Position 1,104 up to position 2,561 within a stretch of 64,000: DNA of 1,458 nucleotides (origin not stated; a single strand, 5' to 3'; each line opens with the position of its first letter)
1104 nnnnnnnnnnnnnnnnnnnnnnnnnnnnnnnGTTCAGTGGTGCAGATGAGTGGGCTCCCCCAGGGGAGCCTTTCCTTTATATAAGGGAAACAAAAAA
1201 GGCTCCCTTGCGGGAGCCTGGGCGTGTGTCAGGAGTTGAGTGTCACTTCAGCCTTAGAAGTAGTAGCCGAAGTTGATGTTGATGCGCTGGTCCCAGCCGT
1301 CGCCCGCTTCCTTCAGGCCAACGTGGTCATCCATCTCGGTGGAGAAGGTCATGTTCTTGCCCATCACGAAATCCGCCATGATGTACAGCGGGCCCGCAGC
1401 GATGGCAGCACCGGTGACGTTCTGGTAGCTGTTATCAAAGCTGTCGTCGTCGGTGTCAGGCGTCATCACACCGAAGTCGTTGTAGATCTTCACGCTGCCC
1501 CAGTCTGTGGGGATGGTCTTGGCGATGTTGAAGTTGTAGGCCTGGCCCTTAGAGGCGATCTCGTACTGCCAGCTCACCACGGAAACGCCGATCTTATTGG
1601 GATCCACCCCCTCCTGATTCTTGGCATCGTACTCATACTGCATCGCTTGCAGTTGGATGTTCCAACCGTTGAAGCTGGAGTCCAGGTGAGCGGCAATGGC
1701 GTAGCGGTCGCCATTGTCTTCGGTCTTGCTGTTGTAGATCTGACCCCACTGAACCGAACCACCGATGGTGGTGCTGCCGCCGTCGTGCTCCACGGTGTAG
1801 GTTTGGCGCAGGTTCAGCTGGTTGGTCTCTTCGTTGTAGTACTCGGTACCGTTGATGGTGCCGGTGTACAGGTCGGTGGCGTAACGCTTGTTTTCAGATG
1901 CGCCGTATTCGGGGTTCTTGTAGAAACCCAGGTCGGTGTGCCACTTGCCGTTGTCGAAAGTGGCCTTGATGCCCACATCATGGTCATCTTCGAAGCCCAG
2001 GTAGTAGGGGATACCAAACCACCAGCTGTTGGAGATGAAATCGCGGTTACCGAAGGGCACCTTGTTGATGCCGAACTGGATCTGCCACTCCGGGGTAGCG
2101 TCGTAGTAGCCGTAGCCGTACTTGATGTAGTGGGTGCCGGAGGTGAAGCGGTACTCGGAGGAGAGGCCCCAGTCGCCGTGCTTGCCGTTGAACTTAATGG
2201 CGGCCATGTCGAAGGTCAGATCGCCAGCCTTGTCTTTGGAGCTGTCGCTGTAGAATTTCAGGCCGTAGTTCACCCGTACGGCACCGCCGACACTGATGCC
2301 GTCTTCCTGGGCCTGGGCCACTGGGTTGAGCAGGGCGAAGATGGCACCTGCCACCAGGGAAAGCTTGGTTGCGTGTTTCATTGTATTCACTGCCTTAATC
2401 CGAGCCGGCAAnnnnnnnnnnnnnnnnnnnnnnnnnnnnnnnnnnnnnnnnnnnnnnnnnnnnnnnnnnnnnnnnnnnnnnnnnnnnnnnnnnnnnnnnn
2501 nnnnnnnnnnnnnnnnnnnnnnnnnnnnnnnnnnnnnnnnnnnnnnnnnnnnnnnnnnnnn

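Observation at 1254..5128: Putative self-contained periplasmic 'make-your-own electron acceptor' operon: enoate reductase, tetraheme cytochrome, exported cupin lyase and porin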

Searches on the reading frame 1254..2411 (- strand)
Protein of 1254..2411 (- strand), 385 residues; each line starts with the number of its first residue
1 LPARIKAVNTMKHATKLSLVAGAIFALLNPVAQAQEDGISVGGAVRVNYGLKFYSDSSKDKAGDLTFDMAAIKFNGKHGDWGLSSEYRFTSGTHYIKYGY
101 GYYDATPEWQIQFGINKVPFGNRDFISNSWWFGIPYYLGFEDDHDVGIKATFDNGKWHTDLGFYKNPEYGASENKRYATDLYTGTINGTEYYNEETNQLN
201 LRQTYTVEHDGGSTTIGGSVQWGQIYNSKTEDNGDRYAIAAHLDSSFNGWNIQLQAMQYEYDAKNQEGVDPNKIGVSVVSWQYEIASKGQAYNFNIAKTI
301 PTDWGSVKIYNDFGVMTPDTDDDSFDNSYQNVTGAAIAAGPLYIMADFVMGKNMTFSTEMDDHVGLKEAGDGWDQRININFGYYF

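Call 3: search_protein_families(library=pfam, proteins=[window:1254-2411:-], max_evalue=0.01)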
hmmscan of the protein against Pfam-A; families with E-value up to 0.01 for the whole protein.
window:1254-2411:- (385 aa): 0 families

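Call 4: search_protein_families(library=ncbifam, proteins=[window:1254-2411:-], max_evalue=0.01)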
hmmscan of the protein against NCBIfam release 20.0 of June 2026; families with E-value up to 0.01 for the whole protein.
window:1254-2411:- (385 aa): 0 families

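Call 64: search_solved_structures(query=window:1254-2411:-, max_evalue=10)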
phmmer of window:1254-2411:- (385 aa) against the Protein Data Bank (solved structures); distinct sequences matched with E-value up to 10: 1.
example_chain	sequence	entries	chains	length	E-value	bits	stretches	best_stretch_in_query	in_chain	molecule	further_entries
9ozv_A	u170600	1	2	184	1.3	11.3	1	105-203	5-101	LIM domain-binding protein 2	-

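Call 65: search_protein_families(library=pfam, proteins=[window:1254-2411:-], max_evalue=10)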
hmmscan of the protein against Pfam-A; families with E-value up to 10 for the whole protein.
window:1254-2411:- (385 aa): 0 families

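Call 81: predict_structure(alignment_id=A2)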
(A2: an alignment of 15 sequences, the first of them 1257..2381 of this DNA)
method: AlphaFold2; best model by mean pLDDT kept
length: 375 residues; sequences in the alignment: 15
mean_pLDDT: 79.7   pTM: 0.76
mean pLDDT of the five models: 79.7, 74.6, 70.5, 67.5, 26.3
residues with pLDDT >= 90: 132; 70-90: 157; 50-70: 44; < 50: 42
segments of 3 or more residues with pLDDT < 50: 1-24, 123-127, 159-164, 347-351
pLDDT, mean of each block of 10 residues (from residue 1): 40 42 60 91 81 86 93 90 80 95 85 64 49 80 94 71 53 83 87 94 93 90 90 93 90 84 77 82 91 94 86 81 91 90 59 55 77 91
secondary structure, 60 per line:
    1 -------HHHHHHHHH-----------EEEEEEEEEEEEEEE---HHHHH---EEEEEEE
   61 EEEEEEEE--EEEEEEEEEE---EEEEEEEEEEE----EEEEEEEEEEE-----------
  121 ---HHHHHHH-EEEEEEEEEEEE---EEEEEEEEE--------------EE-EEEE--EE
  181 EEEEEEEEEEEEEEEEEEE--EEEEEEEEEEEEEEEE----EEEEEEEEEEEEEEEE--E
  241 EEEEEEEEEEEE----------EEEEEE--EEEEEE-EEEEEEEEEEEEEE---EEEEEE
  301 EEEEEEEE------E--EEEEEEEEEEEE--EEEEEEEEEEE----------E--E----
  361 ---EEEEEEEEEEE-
elements in order: H8-16 E28-42 H46-50 E54-68 E71-80 E84-94 E99-109 H124-130 E132-143 E147-155 E173-176 E179-199 E202-217 E222-237 E240-252 E263-268 E271-276 E278-291 E295-308 E318-329 E332-342 E364-374

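Call 84: fold_search(model_id=the predicted structure, library=pdb)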
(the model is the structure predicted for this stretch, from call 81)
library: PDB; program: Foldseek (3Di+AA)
matches with E <= 10: 915; with E <= 0.001: 196
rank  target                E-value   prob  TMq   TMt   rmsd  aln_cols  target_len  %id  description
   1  5ldt_A                1.9e-10  1.00  0.47  0.45   8.9       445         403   12  Crystal Structures of MOMP from Campylobacter jejuni (released 2016-10-26)
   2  2o4v_A                2.1e-10  1.00  0.63  0.58   6.7       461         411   12  An arginine ladder in OprP mediates phosphate specific transfer across the outer membrane (released 2006-12-26)
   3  6eus_A                3.6e-10  1.00  0.63  0.67   7.1       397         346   13  Crystal structure of the outer membrane channel DcaP of Acinetobacter baumannii (released 2018-11-14)
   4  4rjx                  6.6e-10  1.00  0.59  0.53   9.5       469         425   12  Crystal structure of the OprO mutant protein F62Y/D114Y (released 2015-10-21)
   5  5ldv                  1.1e-09  1.00  0.46  0.43   9.0       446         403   12  Crystal Structures of MOMP from Campylobacter jejuni (released 2016-10-26)
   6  8bym_A                1.6e-09  1.00  0.53  0.60   8.3       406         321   12  Outer membrane attachment porin OmpM1 from Veillonella parvula (released 2023-11-08)
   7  1e54_A                1.8e-09  1.00  0.60  0.67   5.6       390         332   12  Anion-selective porin from Comamonas acidovorans (released 2001-07-12)
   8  6ehf                  1.9e-09  1.00  0.58  0.67   6.4       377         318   11  OmpT (in-vitro folded), an outer membrane protein Vibrio cholerae (trimer form) (released 2018-04-25)
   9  2fgq                  2.0e-09  1.00  0.61  0.68   5.7       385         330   11  High resolution X-ray structure of Omp32 in complex with malate (released 2006-01-31)
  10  5mdq_A                2.0e-09  1.00  0.62  0.66   7.6       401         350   11  Crystal structure of outer membrane expressed Chitoporin VhChip from Vibrio harveyi (released 2017-12-20)
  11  4rjw                  2.1e-09  1.00  0.58  0.52   9.6       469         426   12  Crystal structure of Pseudomonas aeruginosa OprO (released 2015-10-21)
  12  8byt_A                2.5e-09  1.00  0.54  0.64   6.8       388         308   13  Outer membrane attachment porin OmpM1 from Veillonella parvula, C3 symmetry (released 2023-11-08)
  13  5mdo_A                2.8e-09  1.00  0.60  0.65   6.4       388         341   12  Crystal structure of in vitro folded Chitoporin VhChip from Vibrio harveyi (crystal form I) (released 2017-12-20)
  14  6ehe                  2.8e-09  1.00  0.56  0.67   5.7       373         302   12  OmpTdeltaL8 (loop L8 deletion mutant of OmpT), an outer membrane protein of Vibrio cholerae (released 2018-04-25)
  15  8bys_A                3.4e-09  1.00  0.53  0.61   8.4       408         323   12  Outer membrane attachment porin OmpM1 from Veillonella parvula, native (released 2023-11-08)
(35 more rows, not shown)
